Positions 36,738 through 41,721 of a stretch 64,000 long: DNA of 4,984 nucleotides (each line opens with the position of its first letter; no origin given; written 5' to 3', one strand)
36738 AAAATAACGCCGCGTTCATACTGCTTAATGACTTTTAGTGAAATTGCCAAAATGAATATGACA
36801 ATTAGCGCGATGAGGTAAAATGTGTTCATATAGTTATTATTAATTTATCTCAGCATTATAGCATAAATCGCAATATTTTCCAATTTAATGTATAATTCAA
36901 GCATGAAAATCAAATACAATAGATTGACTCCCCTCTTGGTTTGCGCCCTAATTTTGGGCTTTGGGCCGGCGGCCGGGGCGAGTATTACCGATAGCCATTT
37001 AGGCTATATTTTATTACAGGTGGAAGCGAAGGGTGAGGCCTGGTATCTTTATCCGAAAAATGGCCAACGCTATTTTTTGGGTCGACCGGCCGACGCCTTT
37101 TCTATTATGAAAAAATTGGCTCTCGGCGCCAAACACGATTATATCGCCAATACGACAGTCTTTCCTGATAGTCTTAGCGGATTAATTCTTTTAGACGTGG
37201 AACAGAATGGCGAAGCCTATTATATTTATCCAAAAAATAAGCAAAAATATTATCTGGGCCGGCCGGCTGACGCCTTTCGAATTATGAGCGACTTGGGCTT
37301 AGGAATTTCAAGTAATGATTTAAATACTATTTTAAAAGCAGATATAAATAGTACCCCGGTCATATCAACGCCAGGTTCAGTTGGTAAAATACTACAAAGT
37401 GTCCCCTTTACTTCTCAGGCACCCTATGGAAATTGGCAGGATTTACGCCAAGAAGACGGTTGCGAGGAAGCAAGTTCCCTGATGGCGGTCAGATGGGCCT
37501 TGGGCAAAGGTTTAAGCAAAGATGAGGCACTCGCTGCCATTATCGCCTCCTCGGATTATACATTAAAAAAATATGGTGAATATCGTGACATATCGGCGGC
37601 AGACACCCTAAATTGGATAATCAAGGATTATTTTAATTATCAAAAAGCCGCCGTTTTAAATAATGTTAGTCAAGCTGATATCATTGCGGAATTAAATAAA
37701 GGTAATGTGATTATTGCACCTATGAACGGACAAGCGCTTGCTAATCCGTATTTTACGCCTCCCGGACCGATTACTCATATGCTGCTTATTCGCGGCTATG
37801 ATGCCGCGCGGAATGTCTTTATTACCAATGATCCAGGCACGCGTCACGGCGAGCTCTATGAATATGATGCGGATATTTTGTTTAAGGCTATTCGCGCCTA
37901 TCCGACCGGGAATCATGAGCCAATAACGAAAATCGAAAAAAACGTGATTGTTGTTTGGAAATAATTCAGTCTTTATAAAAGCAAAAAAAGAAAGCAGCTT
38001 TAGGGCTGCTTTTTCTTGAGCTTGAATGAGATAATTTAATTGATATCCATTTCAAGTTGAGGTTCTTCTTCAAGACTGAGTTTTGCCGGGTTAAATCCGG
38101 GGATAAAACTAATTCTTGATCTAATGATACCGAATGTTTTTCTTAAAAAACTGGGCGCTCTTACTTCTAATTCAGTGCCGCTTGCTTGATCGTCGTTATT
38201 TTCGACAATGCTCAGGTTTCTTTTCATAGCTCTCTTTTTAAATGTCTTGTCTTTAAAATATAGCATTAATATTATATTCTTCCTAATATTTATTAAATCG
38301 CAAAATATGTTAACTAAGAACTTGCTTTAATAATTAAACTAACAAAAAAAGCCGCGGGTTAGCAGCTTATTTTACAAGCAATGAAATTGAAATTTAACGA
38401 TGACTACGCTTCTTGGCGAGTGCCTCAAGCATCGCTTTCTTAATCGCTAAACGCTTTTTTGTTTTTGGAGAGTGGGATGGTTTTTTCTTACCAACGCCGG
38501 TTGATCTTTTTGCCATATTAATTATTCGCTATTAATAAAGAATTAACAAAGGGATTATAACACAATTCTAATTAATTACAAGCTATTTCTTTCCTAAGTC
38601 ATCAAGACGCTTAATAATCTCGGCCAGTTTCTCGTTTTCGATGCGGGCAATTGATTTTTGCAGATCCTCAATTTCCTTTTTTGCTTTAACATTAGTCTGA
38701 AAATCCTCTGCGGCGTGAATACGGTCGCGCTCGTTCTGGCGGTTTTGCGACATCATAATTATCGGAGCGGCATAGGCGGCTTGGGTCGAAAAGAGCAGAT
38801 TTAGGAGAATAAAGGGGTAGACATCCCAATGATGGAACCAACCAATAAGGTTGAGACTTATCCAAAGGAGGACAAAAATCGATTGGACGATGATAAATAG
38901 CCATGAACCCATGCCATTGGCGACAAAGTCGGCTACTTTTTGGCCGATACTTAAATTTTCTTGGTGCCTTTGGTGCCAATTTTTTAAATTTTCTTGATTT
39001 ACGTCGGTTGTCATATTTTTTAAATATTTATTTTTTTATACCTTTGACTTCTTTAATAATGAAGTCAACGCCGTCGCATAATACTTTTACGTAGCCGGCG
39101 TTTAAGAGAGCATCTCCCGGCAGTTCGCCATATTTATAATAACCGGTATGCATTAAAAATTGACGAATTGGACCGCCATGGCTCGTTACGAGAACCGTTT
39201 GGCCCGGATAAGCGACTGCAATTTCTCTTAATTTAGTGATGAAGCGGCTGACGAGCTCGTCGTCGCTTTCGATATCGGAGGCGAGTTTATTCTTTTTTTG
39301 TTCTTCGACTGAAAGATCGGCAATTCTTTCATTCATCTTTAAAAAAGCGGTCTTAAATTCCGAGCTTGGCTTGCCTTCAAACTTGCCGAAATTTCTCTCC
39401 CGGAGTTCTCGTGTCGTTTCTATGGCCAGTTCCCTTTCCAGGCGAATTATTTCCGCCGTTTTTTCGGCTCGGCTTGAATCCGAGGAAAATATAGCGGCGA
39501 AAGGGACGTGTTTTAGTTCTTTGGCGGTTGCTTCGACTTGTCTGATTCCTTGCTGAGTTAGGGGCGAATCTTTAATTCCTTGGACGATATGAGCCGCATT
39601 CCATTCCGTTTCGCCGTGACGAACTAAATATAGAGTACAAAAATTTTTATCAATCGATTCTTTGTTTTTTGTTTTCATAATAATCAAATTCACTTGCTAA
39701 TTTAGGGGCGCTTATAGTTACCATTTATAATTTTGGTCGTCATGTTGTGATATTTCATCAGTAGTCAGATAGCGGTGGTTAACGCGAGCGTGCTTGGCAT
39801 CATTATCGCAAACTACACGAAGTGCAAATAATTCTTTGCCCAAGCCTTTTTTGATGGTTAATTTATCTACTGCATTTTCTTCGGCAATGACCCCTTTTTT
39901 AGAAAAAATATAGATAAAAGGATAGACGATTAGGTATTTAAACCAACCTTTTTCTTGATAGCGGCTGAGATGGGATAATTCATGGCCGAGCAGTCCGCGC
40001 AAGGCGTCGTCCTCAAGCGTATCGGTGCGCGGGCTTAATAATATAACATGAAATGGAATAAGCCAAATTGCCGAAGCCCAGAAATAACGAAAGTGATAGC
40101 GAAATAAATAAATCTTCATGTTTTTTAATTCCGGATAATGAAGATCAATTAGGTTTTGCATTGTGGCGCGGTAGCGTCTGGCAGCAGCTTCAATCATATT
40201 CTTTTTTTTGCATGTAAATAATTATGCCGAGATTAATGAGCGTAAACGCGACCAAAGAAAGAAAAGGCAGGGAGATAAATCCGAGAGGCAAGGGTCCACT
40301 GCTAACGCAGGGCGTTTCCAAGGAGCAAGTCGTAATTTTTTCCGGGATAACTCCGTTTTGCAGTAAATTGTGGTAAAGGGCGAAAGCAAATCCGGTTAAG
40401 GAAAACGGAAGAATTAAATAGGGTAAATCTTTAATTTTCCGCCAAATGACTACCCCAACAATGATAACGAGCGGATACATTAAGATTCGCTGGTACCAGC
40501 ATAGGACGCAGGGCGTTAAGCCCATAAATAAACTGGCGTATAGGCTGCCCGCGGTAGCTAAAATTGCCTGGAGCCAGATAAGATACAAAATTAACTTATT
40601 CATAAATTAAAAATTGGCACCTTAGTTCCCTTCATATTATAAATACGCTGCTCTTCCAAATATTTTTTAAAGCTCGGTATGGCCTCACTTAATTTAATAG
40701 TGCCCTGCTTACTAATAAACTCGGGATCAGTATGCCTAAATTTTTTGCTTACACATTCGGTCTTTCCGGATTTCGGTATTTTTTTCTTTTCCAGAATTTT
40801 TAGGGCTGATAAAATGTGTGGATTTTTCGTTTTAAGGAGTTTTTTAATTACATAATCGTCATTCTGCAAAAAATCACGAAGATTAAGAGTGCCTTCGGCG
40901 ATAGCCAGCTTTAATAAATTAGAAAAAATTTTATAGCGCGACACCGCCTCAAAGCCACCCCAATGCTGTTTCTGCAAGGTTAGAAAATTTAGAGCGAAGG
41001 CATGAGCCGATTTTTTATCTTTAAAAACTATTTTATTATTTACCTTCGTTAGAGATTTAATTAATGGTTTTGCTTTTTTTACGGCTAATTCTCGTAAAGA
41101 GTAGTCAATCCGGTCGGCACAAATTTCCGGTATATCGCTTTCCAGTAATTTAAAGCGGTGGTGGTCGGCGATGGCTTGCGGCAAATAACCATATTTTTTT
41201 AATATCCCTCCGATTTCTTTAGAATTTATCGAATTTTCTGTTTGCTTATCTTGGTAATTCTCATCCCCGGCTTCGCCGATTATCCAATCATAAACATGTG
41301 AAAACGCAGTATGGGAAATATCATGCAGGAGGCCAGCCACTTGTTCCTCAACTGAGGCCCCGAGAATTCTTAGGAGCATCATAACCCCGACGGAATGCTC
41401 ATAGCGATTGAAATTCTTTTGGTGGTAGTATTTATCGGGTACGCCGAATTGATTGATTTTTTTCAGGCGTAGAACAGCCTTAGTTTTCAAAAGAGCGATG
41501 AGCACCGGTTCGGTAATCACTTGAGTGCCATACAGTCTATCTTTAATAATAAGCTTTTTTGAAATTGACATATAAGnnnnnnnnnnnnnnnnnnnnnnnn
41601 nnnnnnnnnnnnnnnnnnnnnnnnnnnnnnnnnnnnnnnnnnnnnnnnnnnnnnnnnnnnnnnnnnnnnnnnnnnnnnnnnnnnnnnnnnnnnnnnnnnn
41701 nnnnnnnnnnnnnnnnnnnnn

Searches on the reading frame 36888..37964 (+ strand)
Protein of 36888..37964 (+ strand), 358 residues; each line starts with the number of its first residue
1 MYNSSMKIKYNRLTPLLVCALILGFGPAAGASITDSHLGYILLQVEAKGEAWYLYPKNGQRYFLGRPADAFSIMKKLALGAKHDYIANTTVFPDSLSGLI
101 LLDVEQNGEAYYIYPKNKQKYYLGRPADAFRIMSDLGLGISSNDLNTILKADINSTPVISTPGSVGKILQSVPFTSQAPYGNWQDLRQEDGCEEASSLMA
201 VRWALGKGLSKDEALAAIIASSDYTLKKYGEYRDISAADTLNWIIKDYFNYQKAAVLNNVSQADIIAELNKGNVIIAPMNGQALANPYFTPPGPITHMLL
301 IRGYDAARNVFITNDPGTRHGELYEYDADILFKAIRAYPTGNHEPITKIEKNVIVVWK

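Call 71: search_protein_families(library=pfam, proteins=[window:36888-37964:+], max_evalue=0.001)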
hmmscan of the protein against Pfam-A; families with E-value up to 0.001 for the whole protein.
window:36888-37964:+ (358 aa): 1 family
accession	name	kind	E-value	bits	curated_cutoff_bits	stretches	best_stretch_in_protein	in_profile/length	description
PF13529.12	Peptidase_C39_2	-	2.6e-11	44.7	24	1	171-316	2-142/143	Peptidase_C39 like family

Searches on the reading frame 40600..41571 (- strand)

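Call 71: search_protein_families(library=pfam, proteins=[window:40600-41571:-], max_evalue=0.001)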
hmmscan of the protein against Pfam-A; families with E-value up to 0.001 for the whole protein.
window:40600-41571:- (323 aa): 1 family
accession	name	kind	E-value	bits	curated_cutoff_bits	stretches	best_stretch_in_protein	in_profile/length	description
PF01966.28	HD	-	1.1e-10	42.3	22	1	56-157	1-112/116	HD domain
